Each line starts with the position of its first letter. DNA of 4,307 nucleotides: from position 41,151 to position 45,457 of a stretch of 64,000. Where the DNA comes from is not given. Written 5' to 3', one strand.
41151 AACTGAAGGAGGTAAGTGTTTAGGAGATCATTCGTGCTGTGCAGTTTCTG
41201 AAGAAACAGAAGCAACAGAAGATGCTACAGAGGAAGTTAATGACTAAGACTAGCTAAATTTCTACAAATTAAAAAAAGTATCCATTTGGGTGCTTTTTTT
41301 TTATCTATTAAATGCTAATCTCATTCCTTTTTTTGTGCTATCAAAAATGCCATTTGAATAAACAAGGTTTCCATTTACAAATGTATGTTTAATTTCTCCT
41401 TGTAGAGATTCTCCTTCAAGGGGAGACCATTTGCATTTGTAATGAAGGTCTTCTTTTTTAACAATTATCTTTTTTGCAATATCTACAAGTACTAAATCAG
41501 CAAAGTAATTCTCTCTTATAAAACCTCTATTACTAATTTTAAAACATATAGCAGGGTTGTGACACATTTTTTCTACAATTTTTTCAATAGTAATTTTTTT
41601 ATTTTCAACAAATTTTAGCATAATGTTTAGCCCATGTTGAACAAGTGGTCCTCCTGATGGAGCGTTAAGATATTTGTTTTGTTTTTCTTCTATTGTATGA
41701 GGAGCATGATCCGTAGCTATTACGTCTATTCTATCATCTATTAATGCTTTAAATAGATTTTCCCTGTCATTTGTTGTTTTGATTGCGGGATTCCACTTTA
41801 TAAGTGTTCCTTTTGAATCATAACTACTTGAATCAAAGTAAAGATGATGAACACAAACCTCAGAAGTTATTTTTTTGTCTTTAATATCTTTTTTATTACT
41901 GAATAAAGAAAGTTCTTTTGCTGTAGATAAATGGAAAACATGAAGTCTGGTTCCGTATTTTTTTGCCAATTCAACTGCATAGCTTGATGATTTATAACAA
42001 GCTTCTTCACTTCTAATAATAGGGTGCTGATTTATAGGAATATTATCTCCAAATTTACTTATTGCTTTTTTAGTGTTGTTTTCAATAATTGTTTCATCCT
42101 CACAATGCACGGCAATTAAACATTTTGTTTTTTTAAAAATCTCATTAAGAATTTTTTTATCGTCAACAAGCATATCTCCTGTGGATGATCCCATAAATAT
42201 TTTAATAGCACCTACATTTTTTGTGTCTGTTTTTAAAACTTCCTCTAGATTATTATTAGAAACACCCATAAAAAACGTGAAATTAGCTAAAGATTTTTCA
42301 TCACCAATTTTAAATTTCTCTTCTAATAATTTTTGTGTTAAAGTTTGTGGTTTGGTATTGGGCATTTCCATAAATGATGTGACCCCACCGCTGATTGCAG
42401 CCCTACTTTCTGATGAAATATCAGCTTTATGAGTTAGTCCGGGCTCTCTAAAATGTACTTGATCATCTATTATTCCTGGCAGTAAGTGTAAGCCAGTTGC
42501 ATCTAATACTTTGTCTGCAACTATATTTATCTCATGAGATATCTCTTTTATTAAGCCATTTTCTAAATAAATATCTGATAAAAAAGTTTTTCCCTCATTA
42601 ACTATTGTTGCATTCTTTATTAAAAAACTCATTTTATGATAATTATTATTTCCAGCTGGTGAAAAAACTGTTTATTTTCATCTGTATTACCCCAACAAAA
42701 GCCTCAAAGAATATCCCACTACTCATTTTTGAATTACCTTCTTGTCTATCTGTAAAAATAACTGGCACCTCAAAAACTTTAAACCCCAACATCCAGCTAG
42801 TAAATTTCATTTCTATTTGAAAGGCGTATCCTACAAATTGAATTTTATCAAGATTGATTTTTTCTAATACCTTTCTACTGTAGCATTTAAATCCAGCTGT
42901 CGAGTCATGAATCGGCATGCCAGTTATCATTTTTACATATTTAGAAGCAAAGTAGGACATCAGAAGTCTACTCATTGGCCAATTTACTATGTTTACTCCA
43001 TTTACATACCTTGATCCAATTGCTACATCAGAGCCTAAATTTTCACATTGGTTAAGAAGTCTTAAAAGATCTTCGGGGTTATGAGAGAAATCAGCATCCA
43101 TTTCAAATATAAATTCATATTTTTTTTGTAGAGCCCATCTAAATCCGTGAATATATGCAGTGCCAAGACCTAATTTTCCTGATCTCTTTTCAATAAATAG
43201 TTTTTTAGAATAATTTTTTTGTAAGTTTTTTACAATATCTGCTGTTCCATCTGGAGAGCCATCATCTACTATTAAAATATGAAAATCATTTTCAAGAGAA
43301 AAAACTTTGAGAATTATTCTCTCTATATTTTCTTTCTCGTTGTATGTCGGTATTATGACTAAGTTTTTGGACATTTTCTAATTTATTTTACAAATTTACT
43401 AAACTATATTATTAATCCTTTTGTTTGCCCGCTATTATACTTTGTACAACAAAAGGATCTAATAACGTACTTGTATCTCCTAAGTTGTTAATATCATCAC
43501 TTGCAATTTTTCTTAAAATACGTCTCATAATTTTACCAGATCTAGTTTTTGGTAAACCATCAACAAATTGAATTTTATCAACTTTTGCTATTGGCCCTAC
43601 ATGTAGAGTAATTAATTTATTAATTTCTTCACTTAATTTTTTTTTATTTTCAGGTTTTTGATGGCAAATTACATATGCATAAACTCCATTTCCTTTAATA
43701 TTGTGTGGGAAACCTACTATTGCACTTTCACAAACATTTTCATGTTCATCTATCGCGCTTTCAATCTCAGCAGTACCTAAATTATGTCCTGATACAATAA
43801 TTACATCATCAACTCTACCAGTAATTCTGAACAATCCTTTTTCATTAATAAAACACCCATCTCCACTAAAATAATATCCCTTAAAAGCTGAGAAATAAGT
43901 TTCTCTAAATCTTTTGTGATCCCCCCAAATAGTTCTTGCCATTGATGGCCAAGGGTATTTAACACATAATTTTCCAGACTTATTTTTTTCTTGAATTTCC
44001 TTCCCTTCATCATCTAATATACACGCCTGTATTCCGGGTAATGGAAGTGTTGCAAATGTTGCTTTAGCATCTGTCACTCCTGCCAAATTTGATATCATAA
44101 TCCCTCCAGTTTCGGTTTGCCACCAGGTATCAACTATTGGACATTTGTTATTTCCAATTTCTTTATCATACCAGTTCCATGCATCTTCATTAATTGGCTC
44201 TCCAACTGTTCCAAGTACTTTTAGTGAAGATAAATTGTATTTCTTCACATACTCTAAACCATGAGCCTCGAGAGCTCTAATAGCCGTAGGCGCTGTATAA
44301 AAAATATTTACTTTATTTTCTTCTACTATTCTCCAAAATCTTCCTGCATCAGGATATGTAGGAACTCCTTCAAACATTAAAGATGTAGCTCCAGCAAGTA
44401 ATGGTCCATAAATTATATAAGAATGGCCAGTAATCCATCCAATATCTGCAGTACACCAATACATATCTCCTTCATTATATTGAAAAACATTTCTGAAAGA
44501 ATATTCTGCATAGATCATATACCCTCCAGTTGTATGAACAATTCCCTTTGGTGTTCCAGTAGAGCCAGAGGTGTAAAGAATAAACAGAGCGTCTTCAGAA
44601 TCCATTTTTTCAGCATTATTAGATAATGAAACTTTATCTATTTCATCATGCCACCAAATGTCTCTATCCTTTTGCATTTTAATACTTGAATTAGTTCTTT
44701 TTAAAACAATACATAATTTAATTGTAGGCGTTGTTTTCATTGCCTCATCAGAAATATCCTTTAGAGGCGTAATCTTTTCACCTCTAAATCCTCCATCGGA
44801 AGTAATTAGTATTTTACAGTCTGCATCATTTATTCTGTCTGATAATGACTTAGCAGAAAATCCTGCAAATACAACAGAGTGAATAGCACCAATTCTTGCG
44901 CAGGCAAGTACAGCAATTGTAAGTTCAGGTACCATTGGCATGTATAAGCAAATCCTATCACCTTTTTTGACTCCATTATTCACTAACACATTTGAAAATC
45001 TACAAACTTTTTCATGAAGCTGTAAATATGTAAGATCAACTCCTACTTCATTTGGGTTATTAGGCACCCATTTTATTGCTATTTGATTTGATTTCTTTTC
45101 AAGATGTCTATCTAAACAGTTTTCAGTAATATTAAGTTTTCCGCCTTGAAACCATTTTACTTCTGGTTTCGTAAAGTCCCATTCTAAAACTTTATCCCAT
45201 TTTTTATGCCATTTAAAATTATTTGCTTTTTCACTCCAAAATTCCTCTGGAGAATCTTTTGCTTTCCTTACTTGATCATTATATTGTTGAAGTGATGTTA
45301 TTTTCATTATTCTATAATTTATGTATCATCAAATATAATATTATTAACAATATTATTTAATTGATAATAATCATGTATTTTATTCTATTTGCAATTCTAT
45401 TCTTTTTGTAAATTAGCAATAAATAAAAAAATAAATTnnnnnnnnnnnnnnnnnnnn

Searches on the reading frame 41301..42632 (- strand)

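Call 38: search_protein_families(library=pfam, proteins=[window:41301-42632:-], max_evalue=0.00001)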
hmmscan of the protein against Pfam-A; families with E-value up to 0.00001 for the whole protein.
window:41301-42632:- (443 aa): 1 family
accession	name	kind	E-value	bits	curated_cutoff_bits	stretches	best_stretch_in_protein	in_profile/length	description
PF01979.26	Amidohydro_1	-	3.2e-19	69.8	25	1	50-424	2-345/345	Amidohydrolase family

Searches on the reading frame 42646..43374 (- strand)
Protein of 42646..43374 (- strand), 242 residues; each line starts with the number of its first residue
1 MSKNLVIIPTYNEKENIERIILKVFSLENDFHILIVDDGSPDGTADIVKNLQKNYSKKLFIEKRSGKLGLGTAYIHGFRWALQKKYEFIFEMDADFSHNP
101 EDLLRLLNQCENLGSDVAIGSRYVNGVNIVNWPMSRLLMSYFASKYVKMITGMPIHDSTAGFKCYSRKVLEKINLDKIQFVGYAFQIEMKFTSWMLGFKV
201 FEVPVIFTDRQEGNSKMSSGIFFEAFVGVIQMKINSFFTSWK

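Call 38: search_protein_families(library=pfam, proteins=[window:42646-43374:-], max_evalue=0.00001)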
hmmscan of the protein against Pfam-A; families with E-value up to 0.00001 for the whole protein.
window:42646-43374:- (242 aa): 2 families
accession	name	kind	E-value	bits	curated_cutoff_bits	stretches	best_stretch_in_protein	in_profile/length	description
PF00535.33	Glycos_transf_2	-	1.5e-33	116.5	23.3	1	6-173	2-167/168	Glycosyl transferase family 2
PF10111.15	Glyco_tranf_2_2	-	7.7e-07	29.3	27.3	1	6-107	2-103/276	Glycosyltransferase like family 2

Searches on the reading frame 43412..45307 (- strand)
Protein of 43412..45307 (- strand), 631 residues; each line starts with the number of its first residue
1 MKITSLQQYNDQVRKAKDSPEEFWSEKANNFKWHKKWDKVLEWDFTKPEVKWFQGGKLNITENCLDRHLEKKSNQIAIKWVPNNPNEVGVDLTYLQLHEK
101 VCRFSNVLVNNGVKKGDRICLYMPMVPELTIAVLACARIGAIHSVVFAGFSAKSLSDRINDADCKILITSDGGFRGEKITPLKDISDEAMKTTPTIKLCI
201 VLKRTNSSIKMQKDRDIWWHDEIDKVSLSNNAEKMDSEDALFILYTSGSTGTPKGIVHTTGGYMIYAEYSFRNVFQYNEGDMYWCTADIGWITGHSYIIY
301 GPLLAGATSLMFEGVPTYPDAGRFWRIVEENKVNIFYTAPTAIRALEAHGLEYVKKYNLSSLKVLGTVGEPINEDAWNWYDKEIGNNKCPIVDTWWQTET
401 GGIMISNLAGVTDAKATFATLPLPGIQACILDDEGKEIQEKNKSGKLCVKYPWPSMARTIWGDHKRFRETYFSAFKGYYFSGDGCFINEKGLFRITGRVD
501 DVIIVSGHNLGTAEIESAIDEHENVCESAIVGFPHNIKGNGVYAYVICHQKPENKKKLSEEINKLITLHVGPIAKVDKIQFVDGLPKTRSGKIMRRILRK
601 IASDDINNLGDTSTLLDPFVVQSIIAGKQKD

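Call 38: search_protein_families(library=pfam, proteins=[window:43412-45307:-], max_evalue=0.00001)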
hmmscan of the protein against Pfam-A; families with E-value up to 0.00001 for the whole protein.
window:43412-45307:- (631 aa): 3 families
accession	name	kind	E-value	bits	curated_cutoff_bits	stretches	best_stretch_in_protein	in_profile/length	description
PF00501.34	AMP-binding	-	7.8e-86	288.7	29.9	1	66-458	2-381/384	AMP-binding enzyme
PF13193.12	AMP-binding_C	-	1e-18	68.5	24.5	1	514-592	1-76/76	AMP-binding enzyme C-terminal domain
PF16177.11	ACAS_N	-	2.1e-18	66.3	27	1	9-64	1-55/55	Acetyl-coenzyme A synthetase N-terminus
